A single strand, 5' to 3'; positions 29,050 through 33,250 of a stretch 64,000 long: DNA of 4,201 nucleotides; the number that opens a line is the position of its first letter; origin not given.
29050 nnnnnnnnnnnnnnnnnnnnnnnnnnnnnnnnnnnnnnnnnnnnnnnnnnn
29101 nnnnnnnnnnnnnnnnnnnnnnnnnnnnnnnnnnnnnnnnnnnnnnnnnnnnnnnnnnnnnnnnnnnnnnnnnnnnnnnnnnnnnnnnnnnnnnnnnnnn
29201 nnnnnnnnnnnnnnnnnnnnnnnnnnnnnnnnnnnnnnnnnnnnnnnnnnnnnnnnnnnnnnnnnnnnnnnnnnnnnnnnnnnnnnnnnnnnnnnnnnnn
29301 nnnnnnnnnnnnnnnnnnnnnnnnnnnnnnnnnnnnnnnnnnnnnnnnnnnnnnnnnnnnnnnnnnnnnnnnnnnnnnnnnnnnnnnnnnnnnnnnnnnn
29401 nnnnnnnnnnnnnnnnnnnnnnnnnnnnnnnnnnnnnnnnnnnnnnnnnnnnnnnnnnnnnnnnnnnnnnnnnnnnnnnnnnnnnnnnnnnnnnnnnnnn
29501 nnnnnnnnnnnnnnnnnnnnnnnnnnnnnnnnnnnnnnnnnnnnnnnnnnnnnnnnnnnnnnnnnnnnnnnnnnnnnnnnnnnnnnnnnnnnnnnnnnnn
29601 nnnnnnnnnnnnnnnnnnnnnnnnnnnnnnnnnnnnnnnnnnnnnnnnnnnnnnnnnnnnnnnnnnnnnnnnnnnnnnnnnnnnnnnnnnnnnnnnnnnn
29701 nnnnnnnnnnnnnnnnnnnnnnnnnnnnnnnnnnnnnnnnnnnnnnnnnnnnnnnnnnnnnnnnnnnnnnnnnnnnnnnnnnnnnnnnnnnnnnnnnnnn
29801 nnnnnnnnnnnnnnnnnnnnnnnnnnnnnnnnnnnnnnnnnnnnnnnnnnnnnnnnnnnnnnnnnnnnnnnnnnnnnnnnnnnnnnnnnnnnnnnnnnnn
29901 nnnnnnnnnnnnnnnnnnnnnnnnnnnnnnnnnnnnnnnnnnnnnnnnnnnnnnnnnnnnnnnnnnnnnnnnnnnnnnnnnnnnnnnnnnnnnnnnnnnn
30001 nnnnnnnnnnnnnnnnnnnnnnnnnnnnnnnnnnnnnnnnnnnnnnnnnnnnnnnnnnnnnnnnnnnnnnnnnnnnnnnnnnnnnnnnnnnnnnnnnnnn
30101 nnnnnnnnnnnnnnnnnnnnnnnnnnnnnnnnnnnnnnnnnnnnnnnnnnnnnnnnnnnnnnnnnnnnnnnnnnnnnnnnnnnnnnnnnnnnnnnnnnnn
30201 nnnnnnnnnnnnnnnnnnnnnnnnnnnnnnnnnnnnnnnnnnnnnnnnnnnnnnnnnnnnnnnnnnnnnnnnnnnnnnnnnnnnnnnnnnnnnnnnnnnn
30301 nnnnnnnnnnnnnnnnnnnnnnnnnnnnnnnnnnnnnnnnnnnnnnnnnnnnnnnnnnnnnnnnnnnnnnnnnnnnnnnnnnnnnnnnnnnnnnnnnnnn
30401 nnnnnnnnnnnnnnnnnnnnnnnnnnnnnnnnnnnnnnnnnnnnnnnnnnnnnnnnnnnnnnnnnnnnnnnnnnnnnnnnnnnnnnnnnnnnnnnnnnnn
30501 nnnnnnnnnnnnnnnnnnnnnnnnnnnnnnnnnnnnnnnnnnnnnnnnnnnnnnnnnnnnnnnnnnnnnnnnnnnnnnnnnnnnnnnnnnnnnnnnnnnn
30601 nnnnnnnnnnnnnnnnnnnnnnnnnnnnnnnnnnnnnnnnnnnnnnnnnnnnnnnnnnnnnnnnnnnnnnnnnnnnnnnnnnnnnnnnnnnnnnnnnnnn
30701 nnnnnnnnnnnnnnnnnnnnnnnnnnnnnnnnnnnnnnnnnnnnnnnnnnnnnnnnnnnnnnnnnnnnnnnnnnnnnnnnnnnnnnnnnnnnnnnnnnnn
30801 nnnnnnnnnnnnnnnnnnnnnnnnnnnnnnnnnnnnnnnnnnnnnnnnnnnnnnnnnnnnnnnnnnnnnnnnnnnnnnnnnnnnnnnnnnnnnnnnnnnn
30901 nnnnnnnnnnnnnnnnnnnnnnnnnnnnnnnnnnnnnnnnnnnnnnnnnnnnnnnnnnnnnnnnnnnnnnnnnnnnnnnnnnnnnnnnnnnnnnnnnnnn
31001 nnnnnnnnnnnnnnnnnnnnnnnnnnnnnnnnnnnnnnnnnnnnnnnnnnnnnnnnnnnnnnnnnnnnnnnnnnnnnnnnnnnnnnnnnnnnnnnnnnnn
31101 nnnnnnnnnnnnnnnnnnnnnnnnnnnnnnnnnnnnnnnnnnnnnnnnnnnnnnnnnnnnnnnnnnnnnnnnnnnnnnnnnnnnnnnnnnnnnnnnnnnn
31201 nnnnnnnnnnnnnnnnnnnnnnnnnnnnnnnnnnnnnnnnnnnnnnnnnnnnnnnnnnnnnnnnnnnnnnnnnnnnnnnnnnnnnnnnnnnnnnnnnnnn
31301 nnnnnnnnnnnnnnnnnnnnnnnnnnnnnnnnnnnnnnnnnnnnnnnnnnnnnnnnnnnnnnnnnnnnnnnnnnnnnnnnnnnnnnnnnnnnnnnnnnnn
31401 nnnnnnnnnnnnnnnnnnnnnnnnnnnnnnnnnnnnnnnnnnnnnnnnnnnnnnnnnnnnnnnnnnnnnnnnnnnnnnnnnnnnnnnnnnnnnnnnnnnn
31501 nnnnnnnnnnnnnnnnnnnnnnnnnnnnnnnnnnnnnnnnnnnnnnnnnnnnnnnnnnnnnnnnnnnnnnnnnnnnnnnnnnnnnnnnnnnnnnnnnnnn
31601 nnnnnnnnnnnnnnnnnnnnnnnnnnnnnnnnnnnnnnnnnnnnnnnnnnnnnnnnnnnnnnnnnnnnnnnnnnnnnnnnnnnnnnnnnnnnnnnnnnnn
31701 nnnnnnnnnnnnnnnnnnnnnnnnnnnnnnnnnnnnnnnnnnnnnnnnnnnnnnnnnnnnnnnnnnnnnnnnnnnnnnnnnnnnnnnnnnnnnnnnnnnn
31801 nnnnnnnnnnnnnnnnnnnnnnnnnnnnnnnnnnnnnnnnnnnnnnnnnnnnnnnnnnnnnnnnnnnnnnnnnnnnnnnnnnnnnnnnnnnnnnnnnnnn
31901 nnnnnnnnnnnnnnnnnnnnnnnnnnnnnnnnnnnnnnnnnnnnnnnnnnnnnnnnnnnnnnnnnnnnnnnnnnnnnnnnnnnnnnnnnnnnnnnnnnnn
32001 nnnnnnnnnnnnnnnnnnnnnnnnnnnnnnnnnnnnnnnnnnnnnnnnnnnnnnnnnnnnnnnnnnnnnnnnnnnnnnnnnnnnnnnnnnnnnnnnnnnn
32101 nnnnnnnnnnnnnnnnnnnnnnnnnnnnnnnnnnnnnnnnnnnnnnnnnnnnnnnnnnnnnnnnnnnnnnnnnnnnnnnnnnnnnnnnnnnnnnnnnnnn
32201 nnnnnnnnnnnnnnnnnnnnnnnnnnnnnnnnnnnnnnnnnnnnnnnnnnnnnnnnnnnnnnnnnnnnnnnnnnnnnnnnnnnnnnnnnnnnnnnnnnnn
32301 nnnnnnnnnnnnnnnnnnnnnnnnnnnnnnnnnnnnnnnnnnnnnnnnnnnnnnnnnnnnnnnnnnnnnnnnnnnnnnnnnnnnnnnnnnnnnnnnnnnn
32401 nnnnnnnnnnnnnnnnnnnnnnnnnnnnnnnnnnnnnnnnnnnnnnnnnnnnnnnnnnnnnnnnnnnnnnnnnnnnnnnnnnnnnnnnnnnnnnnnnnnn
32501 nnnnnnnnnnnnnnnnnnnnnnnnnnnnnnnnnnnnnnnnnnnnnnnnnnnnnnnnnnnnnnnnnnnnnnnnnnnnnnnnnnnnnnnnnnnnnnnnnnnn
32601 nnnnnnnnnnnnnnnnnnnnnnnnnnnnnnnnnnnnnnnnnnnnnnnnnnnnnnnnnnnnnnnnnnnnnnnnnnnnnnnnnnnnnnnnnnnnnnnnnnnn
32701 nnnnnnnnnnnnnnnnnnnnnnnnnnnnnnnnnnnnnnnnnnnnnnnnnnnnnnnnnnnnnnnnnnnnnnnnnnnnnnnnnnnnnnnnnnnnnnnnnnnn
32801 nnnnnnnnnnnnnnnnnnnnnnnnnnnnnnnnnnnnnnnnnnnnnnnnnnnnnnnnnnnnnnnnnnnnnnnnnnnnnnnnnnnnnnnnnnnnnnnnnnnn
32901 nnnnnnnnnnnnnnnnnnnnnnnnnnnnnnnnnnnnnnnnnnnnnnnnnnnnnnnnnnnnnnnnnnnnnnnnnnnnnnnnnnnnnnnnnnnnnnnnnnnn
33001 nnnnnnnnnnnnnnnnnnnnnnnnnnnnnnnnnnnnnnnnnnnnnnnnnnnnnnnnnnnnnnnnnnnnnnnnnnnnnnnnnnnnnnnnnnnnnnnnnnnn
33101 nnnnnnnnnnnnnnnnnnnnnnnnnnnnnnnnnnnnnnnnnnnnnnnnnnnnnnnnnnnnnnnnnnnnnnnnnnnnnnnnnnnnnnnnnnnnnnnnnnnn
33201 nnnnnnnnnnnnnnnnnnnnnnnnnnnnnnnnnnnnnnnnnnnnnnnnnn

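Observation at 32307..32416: Perfect 19-bp inverted repeat clamping a 72-bp, 29% G+C core in a ~2/3 G+C background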

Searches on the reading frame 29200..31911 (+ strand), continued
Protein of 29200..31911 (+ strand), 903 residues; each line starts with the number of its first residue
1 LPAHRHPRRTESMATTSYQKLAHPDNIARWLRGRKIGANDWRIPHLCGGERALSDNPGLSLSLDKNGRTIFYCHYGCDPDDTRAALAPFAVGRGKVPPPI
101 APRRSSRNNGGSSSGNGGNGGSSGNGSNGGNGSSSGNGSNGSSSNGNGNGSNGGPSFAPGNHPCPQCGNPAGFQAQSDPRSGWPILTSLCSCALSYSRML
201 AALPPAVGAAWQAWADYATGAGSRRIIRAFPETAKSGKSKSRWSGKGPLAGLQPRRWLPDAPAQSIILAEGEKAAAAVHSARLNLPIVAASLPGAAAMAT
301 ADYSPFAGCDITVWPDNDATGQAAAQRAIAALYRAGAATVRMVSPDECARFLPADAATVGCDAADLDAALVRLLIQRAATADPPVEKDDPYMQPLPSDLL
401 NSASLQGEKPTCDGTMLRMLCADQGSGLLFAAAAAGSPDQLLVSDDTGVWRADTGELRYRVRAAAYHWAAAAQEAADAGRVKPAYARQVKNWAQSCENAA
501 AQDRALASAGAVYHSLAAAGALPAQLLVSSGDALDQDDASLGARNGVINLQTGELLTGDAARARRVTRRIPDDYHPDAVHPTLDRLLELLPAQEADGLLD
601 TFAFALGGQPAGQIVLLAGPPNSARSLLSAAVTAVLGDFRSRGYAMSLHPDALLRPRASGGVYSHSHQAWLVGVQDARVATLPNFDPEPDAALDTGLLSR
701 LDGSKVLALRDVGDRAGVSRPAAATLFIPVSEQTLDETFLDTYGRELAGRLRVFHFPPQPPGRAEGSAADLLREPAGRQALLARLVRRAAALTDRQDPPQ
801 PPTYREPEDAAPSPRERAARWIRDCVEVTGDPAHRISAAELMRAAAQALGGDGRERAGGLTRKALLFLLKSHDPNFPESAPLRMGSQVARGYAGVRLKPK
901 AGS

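Call 85: fold_search(model_id=the predicted structure, library=pdb)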
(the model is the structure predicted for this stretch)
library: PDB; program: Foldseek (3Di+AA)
matches with E <= 10: 874; with E <= 0.001: 99
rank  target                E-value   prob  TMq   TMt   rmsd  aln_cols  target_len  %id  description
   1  8wwa_C                1.2e-11  1.00  0.30  0.31  15.4       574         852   14  Structure of AMPPNP-Form AsfvPrimPol Hexamer (released 2025-04-30)
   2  8iqi_C                3.2e-11  1.00  0.29  0.28  13.4       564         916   13  Structure of Full-Length AsfvPrimPol in Complex-Form (released 2023-07-26)
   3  9ivf_C                3.9e-11  1.00  0.29  0.39  13.2       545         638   14  Structure of Full-Length AsfvPrimPol with polyT DNA (released 2025-12-24)
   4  8wwa_B                6.0e-11  1.00  0.29  0.41  13.3       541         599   13  Structure of AMPPNP-Form AsfvPrimPol Hexamer (released 2025-04-30)
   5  8wh0_D                9.6e-11  1.00  0.27  0.48  13.1       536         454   14  MPOX E5 hexamer ssDNA and AMP-PNP bound conformation (released 2024-10-09)
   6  8ww7_A                3.2e-10  1.00  0.28  0.28  14.1       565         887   13  Structure of AMPPNP-Form AsfvPrimPol Dodecamer (released 2025-04-30)
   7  8ww7_B                3.7e-10  1.00  0.29  0.29  14.0       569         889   14  Structure of AMPPNP-Form AsfvPrimPol Dodecamer (released 2025-04-30)
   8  9im1_A                3.9e-10  1.00  0.26  0.39  13.4       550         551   12  The Cryo-EM structure of MPXV E5 in complex with ssDNA in intermediate state 1 (released 2025-06-18)
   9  8ww7_C                4.1e-10  1.00  0.30  0.30  12.8       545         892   13  Structure of AMPPNP-Form AsfvPrimPol Dodecamer (released 2025-04-30)
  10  9ilz_C                4.6e-10  1.00  0.26  0.46  13.5       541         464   13  The Cryo-EM structure of MPXV E5 in complex with ssDNA (released 2025-06-18)
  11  8iqi_A                7.0e-10  1.00  0.27  0.27  12.6       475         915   14  Structure of Full-Length AsfvPrimPol in Complex-Form (released 2023-07-26)
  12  9ilz_E                7.4e-10  1.00  0.26  0.33  14.2       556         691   14  The Cryo-EM structure of MPXV E5 in complex with ssDNA (released 2025-06-18)
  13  8wvz_D                9.1e-10  1.00  0.28  0.37  13.7       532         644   14  Structure of ADP-Form AsfvPrimPol Hexamer (released 2024-10-30)
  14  9ilz_F                1.2e-09  1.00  0.26  0.39  13.5       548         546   14  The Cryo-EM structure of MPXV E5 in complex with ssDNA (released 2025-06-18)
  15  8xj7_B                1.5e-09  1.00  0.27  0.49  12.9       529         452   14  The Cryo-EM structure of MPXV E5 in complex with DNA (released 2024-05-01)
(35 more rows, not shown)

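Call 103: search_protein_families(library=ncbifam, proteins=[window:29236-31911:+], max_evalue=0.1)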
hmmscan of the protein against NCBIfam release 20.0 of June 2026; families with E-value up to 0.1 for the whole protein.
window:29236-31911:+ (891 aa): 2 families
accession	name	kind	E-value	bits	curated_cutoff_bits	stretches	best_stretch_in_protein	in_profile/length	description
NF005477.0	PRK07078.1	subfamily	6e-14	51.1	1014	1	230-371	165-310/759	hypothetical protein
TIGR01613.1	primase_Cterm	subfamily_domain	0.0063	15.4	108.7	1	532-626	6-102/304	phage/plasmid primase, P4 family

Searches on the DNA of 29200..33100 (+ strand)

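Call 10: search_dna_similar(query=window:29200-33100:+, collection=phages, mode=distant)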
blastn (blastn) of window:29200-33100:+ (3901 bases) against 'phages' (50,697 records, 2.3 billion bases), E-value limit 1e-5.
No match.

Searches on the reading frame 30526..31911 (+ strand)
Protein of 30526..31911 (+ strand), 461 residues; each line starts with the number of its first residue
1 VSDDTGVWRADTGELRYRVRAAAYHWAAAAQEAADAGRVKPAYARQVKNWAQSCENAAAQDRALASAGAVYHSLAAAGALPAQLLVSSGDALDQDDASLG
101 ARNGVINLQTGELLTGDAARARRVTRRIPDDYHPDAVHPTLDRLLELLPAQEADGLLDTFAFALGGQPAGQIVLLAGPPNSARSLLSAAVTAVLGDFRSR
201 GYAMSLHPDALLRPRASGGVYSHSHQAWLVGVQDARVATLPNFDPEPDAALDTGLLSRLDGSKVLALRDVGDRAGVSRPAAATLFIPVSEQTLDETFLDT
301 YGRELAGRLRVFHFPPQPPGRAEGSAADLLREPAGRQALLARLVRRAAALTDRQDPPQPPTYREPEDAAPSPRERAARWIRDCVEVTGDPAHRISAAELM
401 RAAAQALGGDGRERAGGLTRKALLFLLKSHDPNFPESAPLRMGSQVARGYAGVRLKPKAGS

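Call 79: find_homologous_proteins(query=window:30526-31911:+, max_evalue=0.001)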
Query window:30526-31911:+: 8000 candidates shared short words with the query, none scored E <= 0.001.

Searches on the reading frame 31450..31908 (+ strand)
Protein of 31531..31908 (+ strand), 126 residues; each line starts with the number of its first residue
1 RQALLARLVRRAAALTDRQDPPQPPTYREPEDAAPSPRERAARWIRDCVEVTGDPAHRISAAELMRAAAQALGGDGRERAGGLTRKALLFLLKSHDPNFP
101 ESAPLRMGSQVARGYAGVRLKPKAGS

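Call 96: search_solved_structures(query=window:31531-31908:+, max_evalue=10)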
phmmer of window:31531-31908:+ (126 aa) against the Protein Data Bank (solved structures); distinct sequences matched with E-value up to 10: 7.
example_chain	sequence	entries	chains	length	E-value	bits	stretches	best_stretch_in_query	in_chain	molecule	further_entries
7unj_A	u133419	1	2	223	0.02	18.8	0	47-90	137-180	SP1-ZnPPaM designed chlorophyll dimer protein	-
5cwp_A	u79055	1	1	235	0.028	18.3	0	39-91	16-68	Designed helical repeat protein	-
6xss_A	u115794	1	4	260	0.03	18.2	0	39-93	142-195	C4_nat_HFuse-7900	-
6n4n_C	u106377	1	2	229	0.039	17.9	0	39-91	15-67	Rosetta-designed danoprevir/NS3a complex reader 2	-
6e9y_A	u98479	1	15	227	0.19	15.6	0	39-80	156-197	DHF38 filament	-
8f6r_A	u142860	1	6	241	0.82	13.6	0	41-78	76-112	De novo designed oligomeric protein C6-79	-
5cwc_A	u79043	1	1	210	6.1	10.8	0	39-84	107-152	Designed helical repeat protein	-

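Call 104: predict_structure(alignment_id=A4)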
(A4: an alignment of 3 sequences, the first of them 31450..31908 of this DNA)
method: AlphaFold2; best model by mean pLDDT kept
length: 153 residues; sequences in the alignment: 3
mean_pLDDT: 51.9   pTM: 0.29
mean pLDDT of the five models: 51.9, 46.4, 41.9, 41.6, 39.9
residues with pLDDT >= 90: 0; 70-90: 1; 50-70: 82; < 50: 70
segments of 3 or more residues with pLDDT < 50: 1-19, 42-59, 80-84, 105-107, 130-153
pLDDT, mean of each block of 10 residues (from residue 1): 34 45 60 60 44 43 65 60 54 62 53 66 56 42 40 33
secondary structure, 60 per line:
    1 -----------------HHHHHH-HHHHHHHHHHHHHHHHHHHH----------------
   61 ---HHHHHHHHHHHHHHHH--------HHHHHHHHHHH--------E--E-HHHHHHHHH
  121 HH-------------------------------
elements in order: H18-23 H25-44 H64-79 H88-98 H112-122

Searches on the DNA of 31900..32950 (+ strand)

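Call 9: search_dna_similar(query=window:31900-32950:+, collection=plasmids, mode=distant)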
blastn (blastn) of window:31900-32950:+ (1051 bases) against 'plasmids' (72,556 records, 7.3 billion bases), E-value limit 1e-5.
No match.
